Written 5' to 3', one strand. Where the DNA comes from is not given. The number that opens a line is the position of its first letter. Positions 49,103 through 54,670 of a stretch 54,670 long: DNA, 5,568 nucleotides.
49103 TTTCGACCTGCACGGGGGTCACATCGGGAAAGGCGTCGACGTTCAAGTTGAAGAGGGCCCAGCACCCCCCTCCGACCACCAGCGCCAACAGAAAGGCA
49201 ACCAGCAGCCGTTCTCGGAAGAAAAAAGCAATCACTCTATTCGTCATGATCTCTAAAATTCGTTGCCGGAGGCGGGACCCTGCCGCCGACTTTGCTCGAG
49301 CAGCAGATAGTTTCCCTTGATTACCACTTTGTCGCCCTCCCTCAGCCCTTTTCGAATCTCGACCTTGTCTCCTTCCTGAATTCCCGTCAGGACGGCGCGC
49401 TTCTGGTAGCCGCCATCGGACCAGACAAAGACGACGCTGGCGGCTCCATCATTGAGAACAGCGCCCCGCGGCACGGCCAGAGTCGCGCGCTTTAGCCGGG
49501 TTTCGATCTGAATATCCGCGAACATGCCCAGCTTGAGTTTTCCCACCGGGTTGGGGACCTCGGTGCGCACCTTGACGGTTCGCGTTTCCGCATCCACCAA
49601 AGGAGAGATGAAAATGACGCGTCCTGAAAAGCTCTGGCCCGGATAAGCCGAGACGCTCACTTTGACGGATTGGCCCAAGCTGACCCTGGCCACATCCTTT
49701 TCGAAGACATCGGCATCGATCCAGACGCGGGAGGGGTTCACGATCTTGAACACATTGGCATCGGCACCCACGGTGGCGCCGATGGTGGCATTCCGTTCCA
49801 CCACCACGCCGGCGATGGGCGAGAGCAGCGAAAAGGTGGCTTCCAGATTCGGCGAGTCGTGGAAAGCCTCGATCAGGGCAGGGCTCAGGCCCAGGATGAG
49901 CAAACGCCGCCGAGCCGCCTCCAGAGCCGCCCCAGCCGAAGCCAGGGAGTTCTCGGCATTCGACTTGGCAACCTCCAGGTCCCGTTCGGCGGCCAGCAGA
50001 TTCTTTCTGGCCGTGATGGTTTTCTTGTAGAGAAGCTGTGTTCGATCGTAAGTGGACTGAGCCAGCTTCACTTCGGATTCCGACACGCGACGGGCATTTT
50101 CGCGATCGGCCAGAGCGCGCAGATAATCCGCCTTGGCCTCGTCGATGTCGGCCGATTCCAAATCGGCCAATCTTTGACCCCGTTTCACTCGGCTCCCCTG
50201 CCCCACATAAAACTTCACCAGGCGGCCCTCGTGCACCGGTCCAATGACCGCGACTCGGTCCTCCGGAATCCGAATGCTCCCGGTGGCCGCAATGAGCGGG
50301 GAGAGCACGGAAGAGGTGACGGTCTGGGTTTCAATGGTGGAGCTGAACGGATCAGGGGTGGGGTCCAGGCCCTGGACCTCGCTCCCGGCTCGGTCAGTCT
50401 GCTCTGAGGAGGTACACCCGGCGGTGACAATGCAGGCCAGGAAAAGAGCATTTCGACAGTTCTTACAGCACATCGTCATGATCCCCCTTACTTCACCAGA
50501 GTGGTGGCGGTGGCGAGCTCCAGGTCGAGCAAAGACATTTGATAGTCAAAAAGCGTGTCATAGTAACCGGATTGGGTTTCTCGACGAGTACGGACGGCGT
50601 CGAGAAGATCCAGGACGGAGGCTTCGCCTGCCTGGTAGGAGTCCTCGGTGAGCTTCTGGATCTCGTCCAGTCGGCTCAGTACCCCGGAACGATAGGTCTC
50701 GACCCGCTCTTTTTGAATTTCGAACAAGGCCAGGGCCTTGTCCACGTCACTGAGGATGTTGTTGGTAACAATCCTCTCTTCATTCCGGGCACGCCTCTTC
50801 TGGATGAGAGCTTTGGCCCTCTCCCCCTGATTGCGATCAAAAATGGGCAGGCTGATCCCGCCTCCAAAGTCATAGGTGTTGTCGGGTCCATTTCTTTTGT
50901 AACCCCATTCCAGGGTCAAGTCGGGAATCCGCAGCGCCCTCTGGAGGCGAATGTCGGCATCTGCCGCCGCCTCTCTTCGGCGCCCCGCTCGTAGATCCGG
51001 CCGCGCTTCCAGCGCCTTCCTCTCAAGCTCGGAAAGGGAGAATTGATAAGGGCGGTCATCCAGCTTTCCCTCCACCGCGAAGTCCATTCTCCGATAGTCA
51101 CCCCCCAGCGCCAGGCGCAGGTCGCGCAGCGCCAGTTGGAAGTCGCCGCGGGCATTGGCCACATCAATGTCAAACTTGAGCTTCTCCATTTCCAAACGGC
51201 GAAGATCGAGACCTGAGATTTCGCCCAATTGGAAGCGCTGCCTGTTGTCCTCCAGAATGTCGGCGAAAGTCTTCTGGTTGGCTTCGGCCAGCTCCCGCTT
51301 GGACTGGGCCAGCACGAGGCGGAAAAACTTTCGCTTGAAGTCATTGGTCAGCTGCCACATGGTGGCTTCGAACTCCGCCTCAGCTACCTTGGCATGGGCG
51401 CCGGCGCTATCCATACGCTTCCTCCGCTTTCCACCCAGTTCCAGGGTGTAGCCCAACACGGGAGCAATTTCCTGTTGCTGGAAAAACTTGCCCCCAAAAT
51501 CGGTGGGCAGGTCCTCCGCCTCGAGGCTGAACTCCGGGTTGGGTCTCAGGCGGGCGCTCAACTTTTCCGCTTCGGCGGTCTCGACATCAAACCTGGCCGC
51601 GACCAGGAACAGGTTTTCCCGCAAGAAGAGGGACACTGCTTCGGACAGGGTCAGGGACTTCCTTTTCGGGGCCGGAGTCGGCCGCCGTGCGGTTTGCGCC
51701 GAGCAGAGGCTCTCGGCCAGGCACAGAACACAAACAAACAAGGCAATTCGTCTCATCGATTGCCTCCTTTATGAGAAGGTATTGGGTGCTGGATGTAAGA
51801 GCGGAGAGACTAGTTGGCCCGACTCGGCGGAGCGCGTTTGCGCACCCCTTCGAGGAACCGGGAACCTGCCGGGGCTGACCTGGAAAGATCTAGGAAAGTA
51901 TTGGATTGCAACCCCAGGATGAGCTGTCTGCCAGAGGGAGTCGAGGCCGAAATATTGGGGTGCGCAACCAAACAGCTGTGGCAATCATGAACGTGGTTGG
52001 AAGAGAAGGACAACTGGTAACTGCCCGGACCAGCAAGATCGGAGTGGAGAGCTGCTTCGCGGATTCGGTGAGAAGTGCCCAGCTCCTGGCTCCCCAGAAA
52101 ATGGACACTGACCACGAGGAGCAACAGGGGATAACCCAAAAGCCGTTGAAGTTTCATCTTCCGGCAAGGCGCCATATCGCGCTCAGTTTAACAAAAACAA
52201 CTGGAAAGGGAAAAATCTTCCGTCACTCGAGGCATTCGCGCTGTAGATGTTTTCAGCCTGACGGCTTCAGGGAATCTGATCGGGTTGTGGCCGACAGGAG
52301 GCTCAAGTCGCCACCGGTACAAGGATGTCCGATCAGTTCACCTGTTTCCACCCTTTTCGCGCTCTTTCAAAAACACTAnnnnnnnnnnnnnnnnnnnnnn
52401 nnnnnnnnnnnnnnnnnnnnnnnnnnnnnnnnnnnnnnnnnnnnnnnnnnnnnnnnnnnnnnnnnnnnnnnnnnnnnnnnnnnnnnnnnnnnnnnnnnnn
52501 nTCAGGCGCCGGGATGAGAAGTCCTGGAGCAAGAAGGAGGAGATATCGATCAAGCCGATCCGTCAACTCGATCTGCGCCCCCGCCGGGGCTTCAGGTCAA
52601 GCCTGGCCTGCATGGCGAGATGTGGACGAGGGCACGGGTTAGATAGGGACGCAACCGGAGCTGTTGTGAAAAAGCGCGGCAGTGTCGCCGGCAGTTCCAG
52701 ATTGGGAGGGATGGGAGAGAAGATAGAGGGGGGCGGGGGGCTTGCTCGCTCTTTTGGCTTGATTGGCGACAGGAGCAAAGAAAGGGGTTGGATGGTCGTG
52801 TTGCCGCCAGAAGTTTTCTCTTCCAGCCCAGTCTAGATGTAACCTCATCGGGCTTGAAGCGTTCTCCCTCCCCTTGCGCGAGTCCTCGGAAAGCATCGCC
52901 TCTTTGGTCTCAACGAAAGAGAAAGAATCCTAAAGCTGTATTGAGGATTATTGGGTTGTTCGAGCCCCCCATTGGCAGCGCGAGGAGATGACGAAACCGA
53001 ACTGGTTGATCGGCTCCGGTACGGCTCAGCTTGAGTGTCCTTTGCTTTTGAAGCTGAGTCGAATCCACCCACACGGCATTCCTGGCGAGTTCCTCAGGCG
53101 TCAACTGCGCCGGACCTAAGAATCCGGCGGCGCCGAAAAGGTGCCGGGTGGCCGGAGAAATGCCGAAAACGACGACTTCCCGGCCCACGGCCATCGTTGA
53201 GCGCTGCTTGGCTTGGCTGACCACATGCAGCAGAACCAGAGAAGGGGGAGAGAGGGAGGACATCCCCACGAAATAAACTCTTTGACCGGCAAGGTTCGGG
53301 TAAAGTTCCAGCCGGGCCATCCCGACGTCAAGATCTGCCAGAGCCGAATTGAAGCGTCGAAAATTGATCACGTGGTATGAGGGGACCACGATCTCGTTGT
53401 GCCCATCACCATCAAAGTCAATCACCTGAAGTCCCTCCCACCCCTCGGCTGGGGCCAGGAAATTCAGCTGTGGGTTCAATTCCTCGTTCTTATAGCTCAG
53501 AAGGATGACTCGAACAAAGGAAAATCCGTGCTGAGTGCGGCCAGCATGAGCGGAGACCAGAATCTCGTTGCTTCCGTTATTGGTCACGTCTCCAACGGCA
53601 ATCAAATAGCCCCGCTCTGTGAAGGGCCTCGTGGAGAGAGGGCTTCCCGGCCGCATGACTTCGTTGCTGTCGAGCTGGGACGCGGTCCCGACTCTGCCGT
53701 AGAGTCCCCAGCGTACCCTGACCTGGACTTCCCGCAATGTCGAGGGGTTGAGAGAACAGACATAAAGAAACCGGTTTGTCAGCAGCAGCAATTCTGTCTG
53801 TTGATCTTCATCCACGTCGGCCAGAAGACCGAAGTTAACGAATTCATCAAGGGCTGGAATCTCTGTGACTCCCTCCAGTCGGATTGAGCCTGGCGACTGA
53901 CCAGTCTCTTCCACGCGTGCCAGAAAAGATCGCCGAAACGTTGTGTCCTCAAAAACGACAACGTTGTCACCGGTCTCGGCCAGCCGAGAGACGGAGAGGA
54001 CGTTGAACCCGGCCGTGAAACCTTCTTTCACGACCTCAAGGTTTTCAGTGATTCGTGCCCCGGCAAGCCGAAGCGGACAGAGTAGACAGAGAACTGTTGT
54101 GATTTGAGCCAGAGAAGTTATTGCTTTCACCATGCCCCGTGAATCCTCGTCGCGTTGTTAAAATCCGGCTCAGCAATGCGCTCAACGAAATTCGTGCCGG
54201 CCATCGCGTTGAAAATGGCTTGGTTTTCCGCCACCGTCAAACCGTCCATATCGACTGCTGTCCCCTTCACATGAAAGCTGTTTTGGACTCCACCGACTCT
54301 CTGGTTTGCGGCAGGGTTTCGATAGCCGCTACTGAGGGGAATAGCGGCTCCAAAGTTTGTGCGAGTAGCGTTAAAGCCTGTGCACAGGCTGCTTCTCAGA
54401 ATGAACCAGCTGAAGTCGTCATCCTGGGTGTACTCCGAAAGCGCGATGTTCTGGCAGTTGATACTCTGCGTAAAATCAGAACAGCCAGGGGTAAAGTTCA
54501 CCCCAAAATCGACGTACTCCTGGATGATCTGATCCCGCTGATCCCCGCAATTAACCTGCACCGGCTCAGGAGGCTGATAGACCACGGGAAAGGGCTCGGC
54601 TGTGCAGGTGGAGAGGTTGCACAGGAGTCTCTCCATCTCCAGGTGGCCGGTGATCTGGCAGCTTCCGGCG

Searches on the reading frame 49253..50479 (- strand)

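Call 21: search_protein_families(library=pfam, proteins=[window:49253-50479:-])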
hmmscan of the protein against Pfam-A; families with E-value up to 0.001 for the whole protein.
window:49253-50479:- (408 aa): 2 families
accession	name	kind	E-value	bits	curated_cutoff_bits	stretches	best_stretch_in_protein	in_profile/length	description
PF16576.10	HlyD_D23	-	1.6e-57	194.7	30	1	60-321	3-214/214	Barrel-sandwich domain of CusB or HlyD membrane-fusion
PF13437.12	HlyD_3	-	2e-19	70.7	22.2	1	218-314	2-102/106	HlyD family secretion protein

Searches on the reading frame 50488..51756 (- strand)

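Call 21: search_protein_families(library=pfam, proteins=[window:50488-51756:-])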
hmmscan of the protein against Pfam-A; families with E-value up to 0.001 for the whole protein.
window:50488-51756:- (422 aa): 1 family
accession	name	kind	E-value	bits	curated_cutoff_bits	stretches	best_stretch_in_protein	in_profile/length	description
PF02321.23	OEP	-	3.1e-44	151.5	22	2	241-416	1-186/187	Outer membrane efflux protein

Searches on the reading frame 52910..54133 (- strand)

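Call 27: search_protein_families(library=pfam, max_evalue=0.01, proteins=[window:52910-54133:-])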
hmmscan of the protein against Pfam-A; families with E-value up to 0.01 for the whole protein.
window:52910-54133:- (407 aa): 2 families
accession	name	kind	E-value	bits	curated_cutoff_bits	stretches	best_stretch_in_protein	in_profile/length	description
PF01839.29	FG-GAP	-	1.2e-06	28.7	22.1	0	233-250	3-20/37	FG-GAP repeat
PF13517.12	FG-GAP_3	-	4.2e-06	27.7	26.9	1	182-250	1-61/61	FG-GAP-like repeat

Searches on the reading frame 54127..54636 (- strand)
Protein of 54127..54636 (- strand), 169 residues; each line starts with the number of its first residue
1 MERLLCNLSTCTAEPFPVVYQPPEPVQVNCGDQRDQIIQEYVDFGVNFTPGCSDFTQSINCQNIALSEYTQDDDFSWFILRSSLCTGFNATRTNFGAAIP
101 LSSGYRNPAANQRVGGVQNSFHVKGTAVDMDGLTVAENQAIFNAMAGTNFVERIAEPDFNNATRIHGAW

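Call 57: search_protein_families(library=pfam, max_evalue=0.01, proteins=[window:54127-54636:-])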
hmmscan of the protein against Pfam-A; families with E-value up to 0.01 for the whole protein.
window:54127-54636:- (169 aa): 1 family
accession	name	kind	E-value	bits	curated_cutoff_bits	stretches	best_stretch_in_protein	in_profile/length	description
PF08291.16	Peptidase_M15_3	-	1.2e-12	48.4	23.2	1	81-145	25-87/108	Peptidase M15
